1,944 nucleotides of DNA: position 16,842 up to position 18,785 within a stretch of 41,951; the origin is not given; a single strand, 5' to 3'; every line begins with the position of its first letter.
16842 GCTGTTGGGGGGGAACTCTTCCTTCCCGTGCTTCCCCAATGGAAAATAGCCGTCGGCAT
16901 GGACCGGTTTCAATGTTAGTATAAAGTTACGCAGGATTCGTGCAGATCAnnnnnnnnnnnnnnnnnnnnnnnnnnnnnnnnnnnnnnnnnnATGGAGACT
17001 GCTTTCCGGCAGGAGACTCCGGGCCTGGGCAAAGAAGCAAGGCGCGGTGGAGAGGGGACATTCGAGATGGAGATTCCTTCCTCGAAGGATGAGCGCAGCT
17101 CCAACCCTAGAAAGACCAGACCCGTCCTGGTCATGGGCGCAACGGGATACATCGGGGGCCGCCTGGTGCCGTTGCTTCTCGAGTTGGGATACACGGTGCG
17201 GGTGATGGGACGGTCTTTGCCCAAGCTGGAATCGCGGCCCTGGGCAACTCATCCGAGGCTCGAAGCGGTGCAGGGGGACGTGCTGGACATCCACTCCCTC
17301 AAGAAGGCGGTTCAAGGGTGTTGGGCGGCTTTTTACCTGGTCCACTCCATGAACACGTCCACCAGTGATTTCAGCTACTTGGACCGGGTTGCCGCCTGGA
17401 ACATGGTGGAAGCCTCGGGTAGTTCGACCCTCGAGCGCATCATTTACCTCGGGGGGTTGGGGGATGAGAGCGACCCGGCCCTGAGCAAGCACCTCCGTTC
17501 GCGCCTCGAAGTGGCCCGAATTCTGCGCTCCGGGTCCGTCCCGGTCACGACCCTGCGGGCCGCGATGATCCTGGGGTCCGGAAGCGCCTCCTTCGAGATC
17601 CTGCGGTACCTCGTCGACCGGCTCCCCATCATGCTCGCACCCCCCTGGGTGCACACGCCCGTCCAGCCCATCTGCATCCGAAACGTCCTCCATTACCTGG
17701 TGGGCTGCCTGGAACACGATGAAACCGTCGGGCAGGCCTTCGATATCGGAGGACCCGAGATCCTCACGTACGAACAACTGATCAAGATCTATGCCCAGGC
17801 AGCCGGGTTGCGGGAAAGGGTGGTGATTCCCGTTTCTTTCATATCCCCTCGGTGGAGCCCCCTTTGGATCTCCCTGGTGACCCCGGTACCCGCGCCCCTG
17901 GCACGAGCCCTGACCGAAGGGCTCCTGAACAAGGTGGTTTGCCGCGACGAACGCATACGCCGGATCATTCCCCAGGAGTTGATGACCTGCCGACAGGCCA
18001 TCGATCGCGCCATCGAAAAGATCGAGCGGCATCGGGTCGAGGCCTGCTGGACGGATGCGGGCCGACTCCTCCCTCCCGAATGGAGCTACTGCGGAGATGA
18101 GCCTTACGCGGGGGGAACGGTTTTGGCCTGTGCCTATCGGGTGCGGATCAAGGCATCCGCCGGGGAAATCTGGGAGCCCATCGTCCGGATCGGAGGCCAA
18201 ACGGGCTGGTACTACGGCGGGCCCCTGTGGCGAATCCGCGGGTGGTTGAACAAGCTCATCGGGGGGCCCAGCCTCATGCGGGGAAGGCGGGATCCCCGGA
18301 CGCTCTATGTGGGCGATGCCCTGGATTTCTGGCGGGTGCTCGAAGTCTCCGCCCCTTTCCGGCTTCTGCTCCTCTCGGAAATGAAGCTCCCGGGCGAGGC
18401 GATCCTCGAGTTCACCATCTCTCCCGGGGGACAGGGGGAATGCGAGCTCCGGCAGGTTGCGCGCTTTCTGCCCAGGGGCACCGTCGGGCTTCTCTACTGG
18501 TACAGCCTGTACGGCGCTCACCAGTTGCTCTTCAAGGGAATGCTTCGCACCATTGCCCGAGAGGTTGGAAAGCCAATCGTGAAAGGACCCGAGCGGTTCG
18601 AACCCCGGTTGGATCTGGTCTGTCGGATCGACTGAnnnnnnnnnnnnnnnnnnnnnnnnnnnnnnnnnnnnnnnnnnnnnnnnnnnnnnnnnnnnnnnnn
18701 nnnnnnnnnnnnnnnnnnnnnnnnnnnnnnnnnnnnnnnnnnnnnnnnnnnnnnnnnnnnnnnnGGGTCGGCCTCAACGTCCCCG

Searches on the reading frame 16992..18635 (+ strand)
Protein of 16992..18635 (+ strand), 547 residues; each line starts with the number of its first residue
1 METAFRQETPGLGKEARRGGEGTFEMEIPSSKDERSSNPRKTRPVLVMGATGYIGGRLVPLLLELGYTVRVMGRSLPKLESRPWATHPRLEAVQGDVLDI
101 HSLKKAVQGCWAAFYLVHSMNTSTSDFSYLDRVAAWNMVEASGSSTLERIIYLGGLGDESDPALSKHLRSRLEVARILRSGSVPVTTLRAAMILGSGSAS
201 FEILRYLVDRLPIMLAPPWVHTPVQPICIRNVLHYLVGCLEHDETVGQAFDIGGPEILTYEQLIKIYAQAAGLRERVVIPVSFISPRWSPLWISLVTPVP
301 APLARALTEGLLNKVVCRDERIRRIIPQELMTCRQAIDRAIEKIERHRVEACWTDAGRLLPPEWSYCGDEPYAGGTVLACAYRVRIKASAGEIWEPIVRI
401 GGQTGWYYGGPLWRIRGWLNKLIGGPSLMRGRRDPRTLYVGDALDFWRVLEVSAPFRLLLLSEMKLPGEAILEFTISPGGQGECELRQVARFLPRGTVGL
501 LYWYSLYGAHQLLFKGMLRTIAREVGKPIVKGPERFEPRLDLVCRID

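Call 28: search_protein_families(library=pfam, proteins=[window:16992-18635:+], max_evalue=0.00001)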
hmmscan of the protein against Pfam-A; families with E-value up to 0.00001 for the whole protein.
window:16992-18635:+ (547 aa): 4 families
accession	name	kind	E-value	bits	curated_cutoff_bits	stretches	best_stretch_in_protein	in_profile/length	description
PF11066.14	DUF2867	-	5.7e-28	98.4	27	1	373-517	2-142/142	Protein of unknown function (DUF2867)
PF13460.12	NAD_binding_10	-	1.9e-13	51.1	27.2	1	49-192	1-145/184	NAD(P)H-binding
PF05368.20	NmrA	-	2.5e-11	44.2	27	1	43-274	3-237/298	NmrA-like family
PF01370.27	Epimerase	-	5.5e-09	36.2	20.9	1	45-154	1-114/240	NAD dependent epimerase/dehydratase family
